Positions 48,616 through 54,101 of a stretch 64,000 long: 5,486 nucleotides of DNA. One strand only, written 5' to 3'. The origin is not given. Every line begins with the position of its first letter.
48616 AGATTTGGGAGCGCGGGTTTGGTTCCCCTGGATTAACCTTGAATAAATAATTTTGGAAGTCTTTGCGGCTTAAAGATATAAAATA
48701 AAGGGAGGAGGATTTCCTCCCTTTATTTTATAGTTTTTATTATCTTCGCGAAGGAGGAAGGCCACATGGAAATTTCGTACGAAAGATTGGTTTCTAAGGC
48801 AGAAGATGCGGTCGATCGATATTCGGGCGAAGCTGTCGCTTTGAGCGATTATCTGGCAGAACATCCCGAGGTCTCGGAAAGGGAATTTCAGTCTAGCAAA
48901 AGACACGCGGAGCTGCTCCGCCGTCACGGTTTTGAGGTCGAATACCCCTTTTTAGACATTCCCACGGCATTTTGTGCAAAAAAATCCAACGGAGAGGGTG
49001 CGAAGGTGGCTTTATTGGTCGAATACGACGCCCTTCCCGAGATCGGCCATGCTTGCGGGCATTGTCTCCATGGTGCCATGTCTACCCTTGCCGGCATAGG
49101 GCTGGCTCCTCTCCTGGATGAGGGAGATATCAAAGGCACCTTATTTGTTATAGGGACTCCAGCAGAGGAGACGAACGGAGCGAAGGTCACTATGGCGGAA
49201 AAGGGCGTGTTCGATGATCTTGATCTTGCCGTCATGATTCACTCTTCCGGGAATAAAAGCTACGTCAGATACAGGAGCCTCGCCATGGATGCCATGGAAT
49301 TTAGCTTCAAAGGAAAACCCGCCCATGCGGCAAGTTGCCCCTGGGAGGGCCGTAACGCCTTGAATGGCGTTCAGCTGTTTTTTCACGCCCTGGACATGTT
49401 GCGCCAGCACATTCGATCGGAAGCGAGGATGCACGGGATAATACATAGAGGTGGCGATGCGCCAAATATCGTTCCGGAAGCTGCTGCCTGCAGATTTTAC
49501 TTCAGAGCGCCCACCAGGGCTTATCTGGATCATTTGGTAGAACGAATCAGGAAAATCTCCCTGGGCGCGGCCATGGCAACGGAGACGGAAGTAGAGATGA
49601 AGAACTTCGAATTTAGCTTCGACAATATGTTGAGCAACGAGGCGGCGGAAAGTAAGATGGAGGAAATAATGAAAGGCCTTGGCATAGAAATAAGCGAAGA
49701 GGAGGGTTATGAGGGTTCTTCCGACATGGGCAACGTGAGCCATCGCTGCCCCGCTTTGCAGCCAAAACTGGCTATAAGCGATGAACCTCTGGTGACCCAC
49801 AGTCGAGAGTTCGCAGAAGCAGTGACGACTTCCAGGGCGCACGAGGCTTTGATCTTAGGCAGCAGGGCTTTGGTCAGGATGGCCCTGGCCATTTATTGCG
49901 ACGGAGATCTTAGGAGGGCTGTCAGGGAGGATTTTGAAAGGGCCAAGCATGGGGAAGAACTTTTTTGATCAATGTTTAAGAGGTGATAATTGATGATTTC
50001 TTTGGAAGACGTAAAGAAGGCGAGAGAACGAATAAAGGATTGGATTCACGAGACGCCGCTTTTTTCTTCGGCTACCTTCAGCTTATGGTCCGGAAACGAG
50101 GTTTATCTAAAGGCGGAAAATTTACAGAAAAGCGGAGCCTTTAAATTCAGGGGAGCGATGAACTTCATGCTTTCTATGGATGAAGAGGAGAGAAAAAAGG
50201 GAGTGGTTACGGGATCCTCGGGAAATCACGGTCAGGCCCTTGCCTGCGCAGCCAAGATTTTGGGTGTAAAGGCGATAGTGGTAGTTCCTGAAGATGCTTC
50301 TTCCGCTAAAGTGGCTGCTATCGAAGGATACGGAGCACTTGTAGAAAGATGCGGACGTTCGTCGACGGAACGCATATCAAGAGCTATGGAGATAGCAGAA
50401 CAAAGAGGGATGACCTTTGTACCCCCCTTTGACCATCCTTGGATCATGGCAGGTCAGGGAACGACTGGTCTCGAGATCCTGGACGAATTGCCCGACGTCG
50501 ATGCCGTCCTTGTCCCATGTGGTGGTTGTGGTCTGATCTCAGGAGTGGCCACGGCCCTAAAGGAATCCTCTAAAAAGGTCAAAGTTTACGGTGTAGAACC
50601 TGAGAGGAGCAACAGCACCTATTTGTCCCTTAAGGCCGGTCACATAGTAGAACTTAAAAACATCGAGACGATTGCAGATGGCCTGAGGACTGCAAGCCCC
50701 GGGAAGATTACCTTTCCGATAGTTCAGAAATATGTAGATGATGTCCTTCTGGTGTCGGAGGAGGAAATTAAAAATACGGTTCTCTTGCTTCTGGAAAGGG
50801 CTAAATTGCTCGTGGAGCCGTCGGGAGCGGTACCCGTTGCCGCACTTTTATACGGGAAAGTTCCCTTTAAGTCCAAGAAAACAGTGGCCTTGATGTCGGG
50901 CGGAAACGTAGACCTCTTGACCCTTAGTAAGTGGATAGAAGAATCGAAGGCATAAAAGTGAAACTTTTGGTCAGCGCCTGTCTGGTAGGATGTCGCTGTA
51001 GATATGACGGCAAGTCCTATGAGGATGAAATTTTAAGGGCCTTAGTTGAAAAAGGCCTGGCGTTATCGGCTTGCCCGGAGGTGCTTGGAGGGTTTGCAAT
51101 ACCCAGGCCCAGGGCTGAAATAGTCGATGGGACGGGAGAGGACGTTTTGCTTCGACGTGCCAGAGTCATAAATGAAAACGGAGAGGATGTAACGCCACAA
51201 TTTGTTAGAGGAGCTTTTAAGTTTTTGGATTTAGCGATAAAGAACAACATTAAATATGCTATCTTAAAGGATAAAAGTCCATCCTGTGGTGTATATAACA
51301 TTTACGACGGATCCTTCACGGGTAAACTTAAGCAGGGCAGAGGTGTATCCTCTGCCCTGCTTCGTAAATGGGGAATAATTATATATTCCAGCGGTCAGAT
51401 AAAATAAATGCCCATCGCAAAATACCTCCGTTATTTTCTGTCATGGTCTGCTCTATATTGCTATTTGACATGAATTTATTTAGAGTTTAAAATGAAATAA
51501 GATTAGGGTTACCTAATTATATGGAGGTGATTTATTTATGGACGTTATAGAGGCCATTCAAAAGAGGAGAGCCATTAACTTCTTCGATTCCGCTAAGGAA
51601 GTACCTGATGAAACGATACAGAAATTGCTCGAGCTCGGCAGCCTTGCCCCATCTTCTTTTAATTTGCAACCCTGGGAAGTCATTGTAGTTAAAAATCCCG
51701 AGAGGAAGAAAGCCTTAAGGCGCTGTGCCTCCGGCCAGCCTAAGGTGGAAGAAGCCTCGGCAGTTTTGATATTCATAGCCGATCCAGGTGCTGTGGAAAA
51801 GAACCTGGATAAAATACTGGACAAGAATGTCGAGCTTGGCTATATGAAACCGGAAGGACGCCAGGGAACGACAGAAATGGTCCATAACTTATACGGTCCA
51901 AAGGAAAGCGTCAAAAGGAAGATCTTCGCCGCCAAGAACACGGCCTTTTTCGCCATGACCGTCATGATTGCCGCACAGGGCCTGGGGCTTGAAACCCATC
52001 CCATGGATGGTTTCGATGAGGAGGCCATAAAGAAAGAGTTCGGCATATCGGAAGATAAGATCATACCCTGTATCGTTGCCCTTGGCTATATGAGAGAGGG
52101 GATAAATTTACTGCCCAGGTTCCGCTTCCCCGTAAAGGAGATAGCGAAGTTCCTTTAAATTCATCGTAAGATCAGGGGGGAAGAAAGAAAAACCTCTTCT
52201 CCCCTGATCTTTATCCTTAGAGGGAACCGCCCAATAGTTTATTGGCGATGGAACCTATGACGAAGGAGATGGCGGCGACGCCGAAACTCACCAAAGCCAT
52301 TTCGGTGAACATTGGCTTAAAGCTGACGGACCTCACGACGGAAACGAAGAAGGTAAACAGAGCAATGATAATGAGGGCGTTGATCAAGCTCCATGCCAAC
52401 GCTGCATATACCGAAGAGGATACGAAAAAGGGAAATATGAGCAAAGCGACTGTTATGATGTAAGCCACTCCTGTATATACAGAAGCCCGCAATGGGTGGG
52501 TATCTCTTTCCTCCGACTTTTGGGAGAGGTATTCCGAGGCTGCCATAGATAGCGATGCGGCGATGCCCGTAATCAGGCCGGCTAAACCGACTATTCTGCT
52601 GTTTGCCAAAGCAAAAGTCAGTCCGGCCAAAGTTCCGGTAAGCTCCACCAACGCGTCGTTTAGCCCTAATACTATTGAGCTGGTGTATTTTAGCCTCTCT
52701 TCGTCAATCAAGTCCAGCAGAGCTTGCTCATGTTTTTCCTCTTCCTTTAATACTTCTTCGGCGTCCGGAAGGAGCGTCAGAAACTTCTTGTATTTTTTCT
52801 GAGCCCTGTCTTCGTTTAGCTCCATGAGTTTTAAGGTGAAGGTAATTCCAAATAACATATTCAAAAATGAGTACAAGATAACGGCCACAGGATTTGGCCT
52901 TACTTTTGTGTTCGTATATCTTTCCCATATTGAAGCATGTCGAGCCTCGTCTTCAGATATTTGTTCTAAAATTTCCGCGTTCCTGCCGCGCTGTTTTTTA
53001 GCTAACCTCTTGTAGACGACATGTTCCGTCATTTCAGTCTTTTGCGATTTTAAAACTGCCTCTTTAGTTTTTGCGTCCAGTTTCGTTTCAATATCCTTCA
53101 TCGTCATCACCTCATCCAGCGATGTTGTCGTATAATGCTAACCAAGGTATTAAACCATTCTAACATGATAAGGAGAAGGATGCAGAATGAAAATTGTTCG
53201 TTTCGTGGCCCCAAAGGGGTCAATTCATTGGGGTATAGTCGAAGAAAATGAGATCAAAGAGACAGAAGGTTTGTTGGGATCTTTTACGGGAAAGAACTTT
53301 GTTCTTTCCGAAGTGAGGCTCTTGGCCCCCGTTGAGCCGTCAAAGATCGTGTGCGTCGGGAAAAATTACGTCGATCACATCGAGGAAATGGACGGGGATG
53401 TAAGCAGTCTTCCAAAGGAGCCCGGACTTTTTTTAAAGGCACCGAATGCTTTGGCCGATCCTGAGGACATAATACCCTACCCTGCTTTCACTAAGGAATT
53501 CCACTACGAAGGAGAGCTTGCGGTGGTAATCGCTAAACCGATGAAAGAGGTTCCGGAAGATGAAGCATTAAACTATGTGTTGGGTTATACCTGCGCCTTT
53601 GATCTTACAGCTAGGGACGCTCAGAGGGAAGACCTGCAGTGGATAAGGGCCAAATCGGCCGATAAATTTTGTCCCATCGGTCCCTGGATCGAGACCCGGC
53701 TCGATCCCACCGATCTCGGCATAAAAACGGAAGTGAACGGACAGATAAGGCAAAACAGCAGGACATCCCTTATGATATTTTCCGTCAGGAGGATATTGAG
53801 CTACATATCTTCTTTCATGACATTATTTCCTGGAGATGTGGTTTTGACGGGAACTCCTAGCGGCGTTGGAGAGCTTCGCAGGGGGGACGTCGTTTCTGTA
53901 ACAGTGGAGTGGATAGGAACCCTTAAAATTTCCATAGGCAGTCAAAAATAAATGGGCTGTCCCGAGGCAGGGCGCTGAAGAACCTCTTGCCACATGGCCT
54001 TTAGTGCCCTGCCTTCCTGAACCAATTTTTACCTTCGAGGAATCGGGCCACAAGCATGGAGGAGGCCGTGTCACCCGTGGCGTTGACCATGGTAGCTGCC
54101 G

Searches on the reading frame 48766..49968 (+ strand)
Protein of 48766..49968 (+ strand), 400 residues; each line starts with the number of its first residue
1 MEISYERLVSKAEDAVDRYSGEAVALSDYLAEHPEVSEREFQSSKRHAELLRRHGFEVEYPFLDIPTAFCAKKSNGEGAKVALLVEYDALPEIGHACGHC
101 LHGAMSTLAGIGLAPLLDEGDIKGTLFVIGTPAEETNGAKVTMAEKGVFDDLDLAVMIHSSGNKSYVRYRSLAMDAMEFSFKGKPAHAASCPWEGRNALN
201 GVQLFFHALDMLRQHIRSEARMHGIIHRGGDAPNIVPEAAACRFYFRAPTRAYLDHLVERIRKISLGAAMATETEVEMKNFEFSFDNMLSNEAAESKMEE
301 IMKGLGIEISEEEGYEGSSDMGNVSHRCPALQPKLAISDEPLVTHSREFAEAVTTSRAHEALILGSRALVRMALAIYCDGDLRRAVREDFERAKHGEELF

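Call 16: search_protein_families(library=pfam, proteins=[window:48766-49968:+], max_evalue=0.000001)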
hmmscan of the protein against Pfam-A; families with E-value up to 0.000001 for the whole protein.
window:48766-49968:+ (400 aa): 2 families
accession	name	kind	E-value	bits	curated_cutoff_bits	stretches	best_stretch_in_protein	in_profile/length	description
PF01546.33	Peptidase_M20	-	1.1e-09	39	24.6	1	94-330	26-170/206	Peptidase family M20/M25/M40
PF07687.19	M20_dimer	-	4e-08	33.6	21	1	177-264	9-98/107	Peptidase dimerisation domain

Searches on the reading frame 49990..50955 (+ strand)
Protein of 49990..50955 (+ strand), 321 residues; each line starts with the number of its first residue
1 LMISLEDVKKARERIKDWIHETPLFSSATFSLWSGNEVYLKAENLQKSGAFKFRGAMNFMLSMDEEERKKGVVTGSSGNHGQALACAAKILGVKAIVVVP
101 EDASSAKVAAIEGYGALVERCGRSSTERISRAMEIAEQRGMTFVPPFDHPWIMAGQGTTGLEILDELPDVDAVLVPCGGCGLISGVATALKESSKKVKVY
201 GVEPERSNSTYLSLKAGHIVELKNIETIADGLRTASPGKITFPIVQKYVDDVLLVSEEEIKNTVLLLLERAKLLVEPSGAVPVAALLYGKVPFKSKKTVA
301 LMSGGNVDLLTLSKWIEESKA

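Call 16: search_protein_families(library=pfam, proteins=[window:49990-50955:+], max_evalue=0.000001)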
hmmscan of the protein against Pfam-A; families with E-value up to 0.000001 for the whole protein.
window:49990-50955:+ (321 aa): 1 family
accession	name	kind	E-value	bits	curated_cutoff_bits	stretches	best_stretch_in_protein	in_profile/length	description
PF00291.31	PALP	-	2.1e-86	290.4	35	1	16-304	2-295/295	Pyridoxal-phosphate dependent enzyme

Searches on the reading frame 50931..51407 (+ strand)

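Call 16: search_protein_families(library=pfam, proteins=[window:50931-51407:+], max_evalue=0.000001)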
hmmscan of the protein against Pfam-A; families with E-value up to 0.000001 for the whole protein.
window:50931-51407:+ (158 aa): 1 family
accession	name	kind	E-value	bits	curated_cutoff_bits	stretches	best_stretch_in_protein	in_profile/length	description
PF04463.17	2-thiour_desulf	-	4.1e-41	140.7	34.7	1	13-153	2-138/141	2-thiouracil desulfurase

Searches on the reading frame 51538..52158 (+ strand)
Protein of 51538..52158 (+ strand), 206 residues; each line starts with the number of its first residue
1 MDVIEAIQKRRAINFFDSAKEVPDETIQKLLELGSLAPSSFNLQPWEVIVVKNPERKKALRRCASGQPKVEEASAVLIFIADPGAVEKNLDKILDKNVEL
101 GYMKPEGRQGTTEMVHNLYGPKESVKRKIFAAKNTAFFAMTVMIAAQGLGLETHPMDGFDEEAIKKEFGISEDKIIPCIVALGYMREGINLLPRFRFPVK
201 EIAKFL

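Call 16: search_protein_families(library=pfam, proteins=[window:51538-52158:+], max_evalue=0.000001)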
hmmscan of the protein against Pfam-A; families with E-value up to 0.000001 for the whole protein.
window:51538-52158:+ (206 aa): 2 families
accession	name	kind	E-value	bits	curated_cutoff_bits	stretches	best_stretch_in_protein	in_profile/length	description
PF00881.29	Nitroreductase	-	4e-29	102.4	23.5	1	7-184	1-167/167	Nitroreductase family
PF14512.11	TM1586_NiRdase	-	1e-08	35.5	27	0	8-53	140-186/215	Putative TM nitroreductase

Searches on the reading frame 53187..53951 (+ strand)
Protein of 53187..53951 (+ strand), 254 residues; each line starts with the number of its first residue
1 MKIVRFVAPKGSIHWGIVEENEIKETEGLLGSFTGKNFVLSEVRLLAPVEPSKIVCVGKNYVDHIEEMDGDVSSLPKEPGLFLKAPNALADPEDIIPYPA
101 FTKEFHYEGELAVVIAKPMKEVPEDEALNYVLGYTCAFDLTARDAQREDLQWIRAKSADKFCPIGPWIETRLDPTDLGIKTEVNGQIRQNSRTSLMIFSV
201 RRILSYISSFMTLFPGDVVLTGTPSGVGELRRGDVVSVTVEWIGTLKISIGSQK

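Call 16: search_protein_families(library=pfam, proteins=[window:53187-53951:+], max_evalue=0.000001)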
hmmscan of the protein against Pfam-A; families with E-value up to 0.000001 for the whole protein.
window:53187-53951:+ (254 aa): 2 families
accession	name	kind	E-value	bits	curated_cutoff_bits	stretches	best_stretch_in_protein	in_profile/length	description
PF01557.24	FAA_hydrolase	-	2.2e-67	227.3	23.9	1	53-247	1-210/214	Fumarylacetoacetate (FAA) hydrolase C-terminal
PF10370.14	Rv2993c-like_N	-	1.8e-12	48.4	21.3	1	1-48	1-50/50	Rv2993c-like, N-terminal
